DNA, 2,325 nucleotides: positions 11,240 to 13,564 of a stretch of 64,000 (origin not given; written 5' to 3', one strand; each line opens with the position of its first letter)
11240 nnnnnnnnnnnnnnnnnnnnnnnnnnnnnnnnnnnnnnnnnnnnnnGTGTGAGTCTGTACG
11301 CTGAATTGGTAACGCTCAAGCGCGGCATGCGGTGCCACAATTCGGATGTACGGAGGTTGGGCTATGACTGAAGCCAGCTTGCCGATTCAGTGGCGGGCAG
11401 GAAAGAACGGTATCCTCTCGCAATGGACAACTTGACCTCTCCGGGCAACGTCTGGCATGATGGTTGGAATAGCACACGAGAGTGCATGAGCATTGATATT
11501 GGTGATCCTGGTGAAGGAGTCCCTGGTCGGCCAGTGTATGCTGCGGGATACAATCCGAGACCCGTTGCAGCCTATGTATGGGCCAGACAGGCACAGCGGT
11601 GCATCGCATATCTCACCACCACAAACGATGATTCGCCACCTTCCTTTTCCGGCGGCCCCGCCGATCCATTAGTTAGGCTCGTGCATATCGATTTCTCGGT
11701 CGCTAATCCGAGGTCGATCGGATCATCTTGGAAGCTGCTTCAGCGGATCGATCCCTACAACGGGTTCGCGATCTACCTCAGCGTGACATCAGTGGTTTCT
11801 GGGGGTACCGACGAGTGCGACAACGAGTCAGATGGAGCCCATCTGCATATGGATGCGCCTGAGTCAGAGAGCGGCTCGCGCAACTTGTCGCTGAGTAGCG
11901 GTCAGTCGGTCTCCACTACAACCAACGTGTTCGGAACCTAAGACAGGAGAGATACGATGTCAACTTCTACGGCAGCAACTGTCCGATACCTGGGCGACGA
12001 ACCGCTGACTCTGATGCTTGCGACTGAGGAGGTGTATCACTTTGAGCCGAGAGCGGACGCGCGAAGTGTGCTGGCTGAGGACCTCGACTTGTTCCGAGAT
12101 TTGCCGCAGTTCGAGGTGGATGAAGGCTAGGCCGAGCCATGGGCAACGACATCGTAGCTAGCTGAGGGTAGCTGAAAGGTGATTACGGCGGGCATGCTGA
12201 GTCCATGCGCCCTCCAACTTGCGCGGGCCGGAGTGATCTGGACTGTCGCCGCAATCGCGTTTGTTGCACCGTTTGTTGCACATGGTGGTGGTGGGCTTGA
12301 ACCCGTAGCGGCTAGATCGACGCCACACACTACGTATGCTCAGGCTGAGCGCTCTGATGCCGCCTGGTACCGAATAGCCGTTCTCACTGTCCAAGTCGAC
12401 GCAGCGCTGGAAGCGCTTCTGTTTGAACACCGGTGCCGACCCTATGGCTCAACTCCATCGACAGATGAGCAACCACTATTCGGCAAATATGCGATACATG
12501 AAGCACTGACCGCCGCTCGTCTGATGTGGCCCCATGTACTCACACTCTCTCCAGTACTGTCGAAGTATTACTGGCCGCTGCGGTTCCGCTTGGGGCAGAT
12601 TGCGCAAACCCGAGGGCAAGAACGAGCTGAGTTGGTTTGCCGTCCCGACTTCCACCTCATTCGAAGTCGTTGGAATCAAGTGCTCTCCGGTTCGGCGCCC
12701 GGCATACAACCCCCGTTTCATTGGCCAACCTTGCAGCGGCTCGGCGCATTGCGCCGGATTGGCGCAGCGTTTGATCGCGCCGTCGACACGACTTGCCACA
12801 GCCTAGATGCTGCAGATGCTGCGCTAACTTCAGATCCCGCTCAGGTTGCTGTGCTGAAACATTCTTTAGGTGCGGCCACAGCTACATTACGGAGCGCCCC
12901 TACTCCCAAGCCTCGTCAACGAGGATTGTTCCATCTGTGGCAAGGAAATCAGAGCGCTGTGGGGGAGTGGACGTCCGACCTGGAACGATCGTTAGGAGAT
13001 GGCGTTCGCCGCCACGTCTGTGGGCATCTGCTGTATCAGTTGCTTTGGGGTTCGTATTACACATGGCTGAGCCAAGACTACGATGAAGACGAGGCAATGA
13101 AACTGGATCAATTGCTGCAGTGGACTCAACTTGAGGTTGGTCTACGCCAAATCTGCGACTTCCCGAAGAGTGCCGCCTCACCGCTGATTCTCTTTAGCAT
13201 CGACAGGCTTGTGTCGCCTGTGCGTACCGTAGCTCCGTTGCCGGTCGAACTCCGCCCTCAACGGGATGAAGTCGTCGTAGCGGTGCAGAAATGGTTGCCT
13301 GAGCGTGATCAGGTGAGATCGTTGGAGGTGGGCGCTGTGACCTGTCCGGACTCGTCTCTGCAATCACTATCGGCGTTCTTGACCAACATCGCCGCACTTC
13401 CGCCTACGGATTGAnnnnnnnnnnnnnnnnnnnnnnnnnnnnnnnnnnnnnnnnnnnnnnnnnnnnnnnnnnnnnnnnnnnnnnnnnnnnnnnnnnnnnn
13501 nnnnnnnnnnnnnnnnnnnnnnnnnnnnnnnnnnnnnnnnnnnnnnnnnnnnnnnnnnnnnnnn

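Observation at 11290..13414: Cassette A of a duplicated M23-peptidase / small-domain / exported-partner system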

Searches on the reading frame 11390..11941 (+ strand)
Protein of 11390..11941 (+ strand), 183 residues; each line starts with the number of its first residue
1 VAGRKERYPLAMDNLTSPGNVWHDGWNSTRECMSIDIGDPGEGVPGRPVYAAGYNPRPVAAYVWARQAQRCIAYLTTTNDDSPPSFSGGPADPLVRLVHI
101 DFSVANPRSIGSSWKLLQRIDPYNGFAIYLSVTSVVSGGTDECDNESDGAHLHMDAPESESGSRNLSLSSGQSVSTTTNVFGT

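Call 8: search_protein_families(library=pfam, proteins=[window:11390-11941:+], max_evalue=1)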
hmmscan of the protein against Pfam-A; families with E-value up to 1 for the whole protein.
window:11390-11941:+ (183 aa): 0 families

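Call 9: search_protein_families(library=ncbifam, proteins=[window:11390-11941:+], max_evalue=1)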
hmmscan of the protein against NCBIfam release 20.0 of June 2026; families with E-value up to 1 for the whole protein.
window:11390-11941:+ (183 aa): 0 families

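Call 11: find_homologous_proteins(query=window:11390-11941:+)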
Query window:11390-11941:+ (183 aa): 4 proteins with E <= 0.001 among 69 candidates.
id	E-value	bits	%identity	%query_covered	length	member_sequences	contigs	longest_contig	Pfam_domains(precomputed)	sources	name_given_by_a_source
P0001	3.6e-88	312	95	76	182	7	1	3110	-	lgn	-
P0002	5.8e-76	273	81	82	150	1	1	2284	-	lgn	-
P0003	5.3e-63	230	73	75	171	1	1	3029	-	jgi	-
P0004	7.3e-22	96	68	38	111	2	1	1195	-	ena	-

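Call 15: find_encoding_contigs(protein=P0001, flank=10000)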
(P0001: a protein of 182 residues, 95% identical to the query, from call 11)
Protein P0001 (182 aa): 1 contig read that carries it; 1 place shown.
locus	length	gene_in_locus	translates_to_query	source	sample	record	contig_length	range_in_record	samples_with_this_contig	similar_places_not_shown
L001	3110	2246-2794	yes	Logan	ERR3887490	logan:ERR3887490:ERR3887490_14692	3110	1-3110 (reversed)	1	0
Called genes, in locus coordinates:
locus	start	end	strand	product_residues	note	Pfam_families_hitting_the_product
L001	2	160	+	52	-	?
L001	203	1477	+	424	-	PF00296:Bac_luciferase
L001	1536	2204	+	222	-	PF04263:TPK_catalytic, PF04265:TPK_B1_binding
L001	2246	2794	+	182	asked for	-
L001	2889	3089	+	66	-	-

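Call 16: find_encoding_contigs(protein=P0003, flank=10000)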
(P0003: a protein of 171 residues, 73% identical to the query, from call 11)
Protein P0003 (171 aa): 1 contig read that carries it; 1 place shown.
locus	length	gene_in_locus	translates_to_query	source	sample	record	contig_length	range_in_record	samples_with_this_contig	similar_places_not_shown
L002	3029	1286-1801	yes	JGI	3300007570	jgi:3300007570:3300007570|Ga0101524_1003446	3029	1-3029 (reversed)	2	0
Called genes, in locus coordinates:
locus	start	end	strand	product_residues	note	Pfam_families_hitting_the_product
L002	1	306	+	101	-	?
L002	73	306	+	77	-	-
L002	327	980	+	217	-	PF04263:TPK_catalytic, PF04265:TPK_B1_binding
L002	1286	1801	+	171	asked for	-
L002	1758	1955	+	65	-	-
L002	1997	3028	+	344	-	?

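Call 17: find_encoding_contigs(protein=P0002, flank=10000)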
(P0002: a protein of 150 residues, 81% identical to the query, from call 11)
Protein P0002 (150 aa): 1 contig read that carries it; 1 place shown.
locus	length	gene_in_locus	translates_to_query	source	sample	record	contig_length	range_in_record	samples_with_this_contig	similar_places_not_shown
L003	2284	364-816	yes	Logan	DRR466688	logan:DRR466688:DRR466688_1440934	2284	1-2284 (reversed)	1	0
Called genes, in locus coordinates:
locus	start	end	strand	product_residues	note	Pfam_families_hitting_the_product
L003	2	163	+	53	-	?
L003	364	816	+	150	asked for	-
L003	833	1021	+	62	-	-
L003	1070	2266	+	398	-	-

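Call 60: search_protein_families(library=padloc, proteins=[window:11390-11941:+], max_evalue=1)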
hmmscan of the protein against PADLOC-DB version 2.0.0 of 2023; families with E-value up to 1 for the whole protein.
window:11390-11941:+ (183 aa): 0 families

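Call 61: search_protein_families(library=phrogs, proteins=[window:11390-11941:+], max_evalue=1)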
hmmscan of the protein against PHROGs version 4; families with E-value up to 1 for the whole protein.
window:11390-11941:+ (183 aa): 0 families

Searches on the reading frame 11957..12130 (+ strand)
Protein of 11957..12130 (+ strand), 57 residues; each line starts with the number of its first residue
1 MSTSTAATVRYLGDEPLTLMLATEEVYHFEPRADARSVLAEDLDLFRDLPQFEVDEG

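Call 8: search_protein_families(library=pfam, proteins=[window:11957-12130:+], max_evalue=1)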
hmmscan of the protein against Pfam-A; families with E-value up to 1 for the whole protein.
window:11957-12130:+ (57 aa): 0 families

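Call 9: search_protein_families(library=ncbifam, proteins=[window:11957-12130:+], max_evalue=1)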
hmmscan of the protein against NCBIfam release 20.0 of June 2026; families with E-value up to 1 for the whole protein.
window:11957-12130:+ (57 aa): 0 families

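Call 35: find_encoding_contigs(protein=window:11957-12130:+, flank=10000)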
Protein window:11957-12130:+ (57 aa): 1 contig read that carries it; 1 place shown.
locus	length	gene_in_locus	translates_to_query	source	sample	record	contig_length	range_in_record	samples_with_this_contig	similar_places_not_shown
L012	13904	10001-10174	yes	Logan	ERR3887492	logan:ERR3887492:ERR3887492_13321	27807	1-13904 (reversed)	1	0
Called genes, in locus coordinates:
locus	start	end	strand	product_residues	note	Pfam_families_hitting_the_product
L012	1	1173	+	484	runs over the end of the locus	PF11376:DUF3179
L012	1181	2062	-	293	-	PF03476:MOSC_N, PF03473:MOSC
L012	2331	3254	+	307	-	PF01507:PAPS_reduct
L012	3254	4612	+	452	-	PF00009:GTP_EFTU, PF01926:MMR_HSR1 (faint), PF03144:GTP_EFTU_D2 (weak), PF22594:GTP-eEF1A_C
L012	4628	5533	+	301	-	PF12849:PBP_like_2, PF13531:SBP_bac_11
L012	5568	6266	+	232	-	PF00528:BPD_transp_1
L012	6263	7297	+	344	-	PF03459:TOBE (faint), PF13555:AAA_29 (weak), PF00005:ABC_tran, PF02463:SMC_N (faint), PF13304:AAA_21 (weak)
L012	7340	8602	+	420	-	PF00296:Bac_luciferase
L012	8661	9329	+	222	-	PF04263:TPK_catalytic, PF04265:TPK_B1_binding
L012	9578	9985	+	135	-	-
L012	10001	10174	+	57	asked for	-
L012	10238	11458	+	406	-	-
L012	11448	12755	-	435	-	PF00753:Lactamase_B, PF14863:Alkyl_sulf_dimr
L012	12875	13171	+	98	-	PF09723:Zn_ribbon_8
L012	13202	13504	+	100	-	PF00717:Peptidase_S24 (weak), PF10502:Peptidase_S26 (weak)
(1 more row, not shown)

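Call 60: search_protein_families(library=padloc, proteins=[window:11957-12130:+], max_evalue=1)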
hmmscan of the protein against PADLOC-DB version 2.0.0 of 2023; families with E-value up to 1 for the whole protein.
window:11957-12130:+ (57 aa): 0 families

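Call 61: search_protein_families(library=phrogs, proteins=[window:11957-12130:+], max_evalue=1)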
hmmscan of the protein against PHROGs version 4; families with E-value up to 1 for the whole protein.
window:11957-12130:+ (57 aa): 0 families

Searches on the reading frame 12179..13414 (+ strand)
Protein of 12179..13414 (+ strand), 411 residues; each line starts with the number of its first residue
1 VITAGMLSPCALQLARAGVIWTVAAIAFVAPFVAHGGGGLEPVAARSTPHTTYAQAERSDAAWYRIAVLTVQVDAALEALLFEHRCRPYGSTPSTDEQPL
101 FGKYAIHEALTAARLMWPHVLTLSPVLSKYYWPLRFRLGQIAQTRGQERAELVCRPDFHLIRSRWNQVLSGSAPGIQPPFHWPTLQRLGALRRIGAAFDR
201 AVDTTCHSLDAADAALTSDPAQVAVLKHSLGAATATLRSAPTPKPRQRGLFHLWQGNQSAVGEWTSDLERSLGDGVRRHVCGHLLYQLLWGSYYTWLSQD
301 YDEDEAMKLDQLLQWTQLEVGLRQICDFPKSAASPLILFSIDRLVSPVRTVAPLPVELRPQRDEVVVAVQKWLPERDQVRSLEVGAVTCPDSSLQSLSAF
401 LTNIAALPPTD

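Call 8: search_protein_families(library=pfam, proteins=[window:12179-13414:+], max_evalue=1)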
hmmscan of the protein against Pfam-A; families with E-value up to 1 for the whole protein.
window:12179-13414:+ (411 aa): 0 families

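Call 9: search_protein_families(library=ncbifam, proteins=[window:12179-13414:+], max_evalue=1)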
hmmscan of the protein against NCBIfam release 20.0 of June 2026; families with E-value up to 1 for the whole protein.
window:12179-13414:+ (411 aa): 0 families

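Call 52: find_homologous_proteins(query=window:12179-13414:+, max_evalue=0.01)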
Query window:12179-13414:+ (411 aa): 9 proteins with E <= 0.01 among 8000 candidates.
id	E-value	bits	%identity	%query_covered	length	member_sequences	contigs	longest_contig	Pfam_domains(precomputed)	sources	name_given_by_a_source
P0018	3.1e-271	917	99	99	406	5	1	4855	-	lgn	-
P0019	1.0e-181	623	75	89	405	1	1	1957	-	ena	-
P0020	4.2e-179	614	71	93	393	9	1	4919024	-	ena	-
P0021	4.4e-178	610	71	94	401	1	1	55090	-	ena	-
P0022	8.9e-178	609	70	94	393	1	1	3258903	-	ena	-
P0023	9.0e-167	573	64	97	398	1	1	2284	-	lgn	-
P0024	6.2e-147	508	62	91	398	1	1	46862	-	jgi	jgi:hypothetical protein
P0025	2.2e-127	444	54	94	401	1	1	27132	-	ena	-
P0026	3.6e-110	387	60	71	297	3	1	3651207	-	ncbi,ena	-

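Call 53: find_encoding_contigs(protein=P0020, flank=4000, max_places=3)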
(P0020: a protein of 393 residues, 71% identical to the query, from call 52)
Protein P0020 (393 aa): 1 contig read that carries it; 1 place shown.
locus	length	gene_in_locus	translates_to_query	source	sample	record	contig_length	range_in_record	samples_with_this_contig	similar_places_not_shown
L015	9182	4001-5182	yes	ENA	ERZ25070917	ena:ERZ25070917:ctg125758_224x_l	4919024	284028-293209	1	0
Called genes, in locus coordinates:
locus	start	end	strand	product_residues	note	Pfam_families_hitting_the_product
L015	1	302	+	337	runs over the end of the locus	PF04909:Amidohydro_2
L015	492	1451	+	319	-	PF00389:2-Hacid_dh, PF02826:2-Hacid_dh_C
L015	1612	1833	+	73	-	PF27469:ATP_synt_eps_C (faint)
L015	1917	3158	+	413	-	PF00296:Bac_luciferase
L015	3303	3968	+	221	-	PF04263:TPK_catalytic, PF04265:TPK_B1_binding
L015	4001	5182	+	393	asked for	-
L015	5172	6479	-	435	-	PF00753:Lactamase_B, PF14863:Alkyl_sulf_dimr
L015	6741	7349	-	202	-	PF14863:Alkyl_sulf_dimr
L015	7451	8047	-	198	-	PF00753:Lactamase_B (weak)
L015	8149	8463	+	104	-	-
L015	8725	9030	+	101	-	PF00717:Peptidase_S24, PF10502:Peptidase_S26 (faint)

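Call 54: find_encoding_contigs(protein=P0024, flank=4000, max_places=3)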
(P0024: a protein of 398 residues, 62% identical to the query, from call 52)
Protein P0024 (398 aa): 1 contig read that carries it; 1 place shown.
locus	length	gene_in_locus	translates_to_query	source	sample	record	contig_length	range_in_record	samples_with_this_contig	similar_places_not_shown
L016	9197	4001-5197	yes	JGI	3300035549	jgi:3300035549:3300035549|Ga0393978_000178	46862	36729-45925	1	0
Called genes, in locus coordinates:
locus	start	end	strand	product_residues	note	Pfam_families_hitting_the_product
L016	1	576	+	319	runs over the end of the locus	PF00389:2-Hacid_dh, PF02826:2-Hacid_dh_C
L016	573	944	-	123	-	-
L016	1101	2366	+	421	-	PF00296:Bac_luciferase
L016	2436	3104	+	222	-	PF04263:TPK_catalytic, PF04265:TPK_B1_binding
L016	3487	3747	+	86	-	-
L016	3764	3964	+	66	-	-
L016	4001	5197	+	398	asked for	-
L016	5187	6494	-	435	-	PF00753:Lactamase_B, PF14863:Alkyl_sulf_dimr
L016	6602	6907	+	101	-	PF09723:Zn_ribbon_8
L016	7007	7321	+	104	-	PF00717:Peptidase_S24 (weak), PF10502:Peptidase_S26 (weak)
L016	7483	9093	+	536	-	PF00118:Cpn60_TCP1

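Call 55: find_encoding_contigs(protein=P0025, flank=4000, max_places=3)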
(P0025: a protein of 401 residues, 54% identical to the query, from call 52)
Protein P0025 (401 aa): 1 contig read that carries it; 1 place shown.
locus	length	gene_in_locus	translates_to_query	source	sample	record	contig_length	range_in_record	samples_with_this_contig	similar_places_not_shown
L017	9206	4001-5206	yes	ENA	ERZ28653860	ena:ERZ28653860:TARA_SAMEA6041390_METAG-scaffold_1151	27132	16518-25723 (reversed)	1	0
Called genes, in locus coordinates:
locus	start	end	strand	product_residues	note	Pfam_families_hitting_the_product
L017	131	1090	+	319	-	PF00389:2-Hacid_dh, PF02826:2-Hacid_dh_C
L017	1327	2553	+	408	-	PF00296:Bac_luciferase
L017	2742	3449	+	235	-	PF04263:TPK_catalytic, PF04265:TPK_B1_binding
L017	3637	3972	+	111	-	-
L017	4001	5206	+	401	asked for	-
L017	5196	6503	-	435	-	PF00753:Lactamase_B, PF14863:Alkyl_sulf_dimr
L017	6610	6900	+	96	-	PF09723:Zn_ribbon_8, PF24441:DUF7560 (faint)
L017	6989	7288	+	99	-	PF00717:Peptidase_S24, PF10502:Peptidase_S26 (faint)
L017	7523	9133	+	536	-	PF00118:Cpn60_TCP1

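Call 60: search_protein_families(library=padloc, proteins=[window:12179-13414:+], max_evalue=1)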
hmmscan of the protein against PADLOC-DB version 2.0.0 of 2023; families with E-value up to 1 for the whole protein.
window:12179-13414:+ (411 aa): 2 families
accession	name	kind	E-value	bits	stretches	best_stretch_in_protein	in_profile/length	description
PDLC00650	ZorA3|ZorA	-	0.03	10.8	1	191-235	948-992/1063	MotA/ExbB/TolQ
PDLC00647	ZorA3|ZorA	-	0.084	9.3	1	190-238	658-706/780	MotA/ExbB/TolQ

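Call 61: search_protein_families(library=phrogs, proteins=[window:12179-13414:+], max_evalue=1)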
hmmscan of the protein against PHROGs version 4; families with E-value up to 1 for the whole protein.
window:12179-13414:+ (411 aa): 0 families

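Call 73: predict_structure(alignment_id=A5)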
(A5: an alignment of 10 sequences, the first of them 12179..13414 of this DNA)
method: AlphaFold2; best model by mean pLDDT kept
length: 411 residues; sequences in the alignment: 10
mean_pLDDT: 47.1   pTM: 0.38
mean pLDDT of the five models: 47.1, 46.6, 45.7, 42.5, 40.8
residues with pLDDT >= 90: 0; 70-90: 17; 50-70: 153; < 50: 241
segments of 3 or more residues with pLDDT < 50: 1-8, 30-51, 54-57, 85-101, 184-217, 236-240, 246-250, 275-329, 333-411
pLDDT, mean of each block of 10 residues (from residue 1): 42 56 57 37 32 50 59 61 41 44 57 62 65 69 60 66 73 66 46 34 33 47 51 49 49 52 58 51 39 33 35 40 42 45 39 31 34 31 29 34 32 30
secondary structure, 60 per line:
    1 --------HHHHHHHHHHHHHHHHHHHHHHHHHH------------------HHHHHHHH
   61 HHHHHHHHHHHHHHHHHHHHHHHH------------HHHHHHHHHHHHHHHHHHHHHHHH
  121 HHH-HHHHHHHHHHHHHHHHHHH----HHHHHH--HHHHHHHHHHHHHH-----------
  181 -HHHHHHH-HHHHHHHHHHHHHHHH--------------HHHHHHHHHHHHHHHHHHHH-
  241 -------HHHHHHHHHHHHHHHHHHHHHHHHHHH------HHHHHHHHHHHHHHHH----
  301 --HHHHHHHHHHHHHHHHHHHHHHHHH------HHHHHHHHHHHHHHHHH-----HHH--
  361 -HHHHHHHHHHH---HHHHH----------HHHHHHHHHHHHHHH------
elements in order: H9-34 H53-84 H97-123 H125-143 H148-153 H156-169 H182-188 H190-205 H220-239 H248-274 H281-296 H303-327 H334-350 H362-372 H376-380 H391-405
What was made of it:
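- The gene 3 model is of low confidence (pLDDT 47, call 73).
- Tried and rejected: I therefore ran no fold search on it, because the matches would be meaningless (call 73).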

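Call 89: search_solved_structures(query=A5, max_evalue=1)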
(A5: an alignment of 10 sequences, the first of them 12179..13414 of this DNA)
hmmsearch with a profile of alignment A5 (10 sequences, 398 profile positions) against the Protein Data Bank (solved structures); distinct sequences matched with E-value up to 1: 0.
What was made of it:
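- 12179..13414 (+): Gene 3: a 411-aa protein (or 406 aa from ATG 12194) with an N-terminal hydrophobic signal or anchor helix. It is predicted all-alpha and has six conserved Cys. It is intact in all seven thiN-linked loci. There is no Pfam, NCBIfam or PDB match (calls 8, 9, 89).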
